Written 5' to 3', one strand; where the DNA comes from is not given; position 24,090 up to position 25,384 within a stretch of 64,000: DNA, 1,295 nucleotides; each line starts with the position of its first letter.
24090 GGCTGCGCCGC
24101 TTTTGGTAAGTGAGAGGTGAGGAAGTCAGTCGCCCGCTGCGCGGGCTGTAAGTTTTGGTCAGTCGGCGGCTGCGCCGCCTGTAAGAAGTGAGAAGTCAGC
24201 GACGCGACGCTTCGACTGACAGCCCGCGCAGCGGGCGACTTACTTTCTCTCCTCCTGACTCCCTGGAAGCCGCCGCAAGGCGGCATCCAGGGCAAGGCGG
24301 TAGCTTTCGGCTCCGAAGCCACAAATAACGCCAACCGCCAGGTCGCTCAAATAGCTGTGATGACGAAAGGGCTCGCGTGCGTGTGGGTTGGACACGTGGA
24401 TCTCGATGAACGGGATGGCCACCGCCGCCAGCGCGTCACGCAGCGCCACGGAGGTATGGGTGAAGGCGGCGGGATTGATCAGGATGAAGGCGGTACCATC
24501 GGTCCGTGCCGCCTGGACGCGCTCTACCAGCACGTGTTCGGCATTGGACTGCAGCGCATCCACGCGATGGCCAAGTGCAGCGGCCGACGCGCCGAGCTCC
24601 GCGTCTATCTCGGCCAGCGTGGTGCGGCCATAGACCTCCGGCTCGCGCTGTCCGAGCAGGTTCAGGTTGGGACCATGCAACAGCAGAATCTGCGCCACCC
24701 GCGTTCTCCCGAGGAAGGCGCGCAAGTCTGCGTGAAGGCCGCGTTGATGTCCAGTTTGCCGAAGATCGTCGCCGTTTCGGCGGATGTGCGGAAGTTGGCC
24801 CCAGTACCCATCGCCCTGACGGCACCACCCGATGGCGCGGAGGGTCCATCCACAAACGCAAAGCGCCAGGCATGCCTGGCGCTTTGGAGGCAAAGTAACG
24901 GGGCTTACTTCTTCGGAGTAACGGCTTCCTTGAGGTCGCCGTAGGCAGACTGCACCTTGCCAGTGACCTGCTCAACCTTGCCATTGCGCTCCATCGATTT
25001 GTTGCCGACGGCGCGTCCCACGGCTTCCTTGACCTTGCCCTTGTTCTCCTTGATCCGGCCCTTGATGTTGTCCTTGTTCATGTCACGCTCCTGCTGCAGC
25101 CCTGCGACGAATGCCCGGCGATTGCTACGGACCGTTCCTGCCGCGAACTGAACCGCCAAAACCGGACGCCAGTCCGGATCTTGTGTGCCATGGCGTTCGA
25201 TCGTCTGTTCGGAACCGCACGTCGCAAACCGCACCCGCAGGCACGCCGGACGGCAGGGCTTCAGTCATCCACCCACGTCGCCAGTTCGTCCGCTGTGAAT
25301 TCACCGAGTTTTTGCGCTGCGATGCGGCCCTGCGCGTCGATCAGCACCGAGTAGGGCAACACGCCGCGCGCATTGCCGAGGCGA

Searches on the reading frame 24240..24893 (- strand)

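Call 7: search_protein_families(library=pfam, proteins=[window:24240-24893:-], max_evalue=0.00001)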
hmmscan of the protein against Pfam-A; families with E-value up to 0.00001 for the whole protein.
window:24240-24893:- (217 aa): 1 family
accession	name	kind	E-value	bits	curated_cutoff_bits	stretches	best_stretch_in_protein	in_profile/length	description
PF01220.24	DHquinase_II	-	3.9e-57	192.3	23.3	1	68-205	1-137/138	Dehydroquinase class II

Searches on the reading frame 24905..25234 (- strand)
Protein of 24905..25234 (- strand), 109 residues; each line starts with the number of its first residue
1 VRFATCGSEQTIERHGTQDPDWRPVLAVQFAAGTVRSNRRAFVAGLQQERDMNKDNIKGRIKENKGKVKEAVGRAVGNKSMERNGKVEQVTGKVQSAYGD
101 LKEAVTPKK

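Call 7: search_protein_families(library=pfam, proteins=[window:24905-25234:-], max_evalue=0.00001)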
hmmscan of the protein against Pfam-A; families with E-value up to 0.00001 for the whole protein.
window:24905-25234:- (109 aa): 1 family
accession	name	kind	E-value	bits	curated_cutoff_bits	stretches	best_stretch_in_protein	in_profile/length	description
PF05532.17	CsbD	-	1.7e-17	63.5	40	1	55-105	1-51/53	CsbD-like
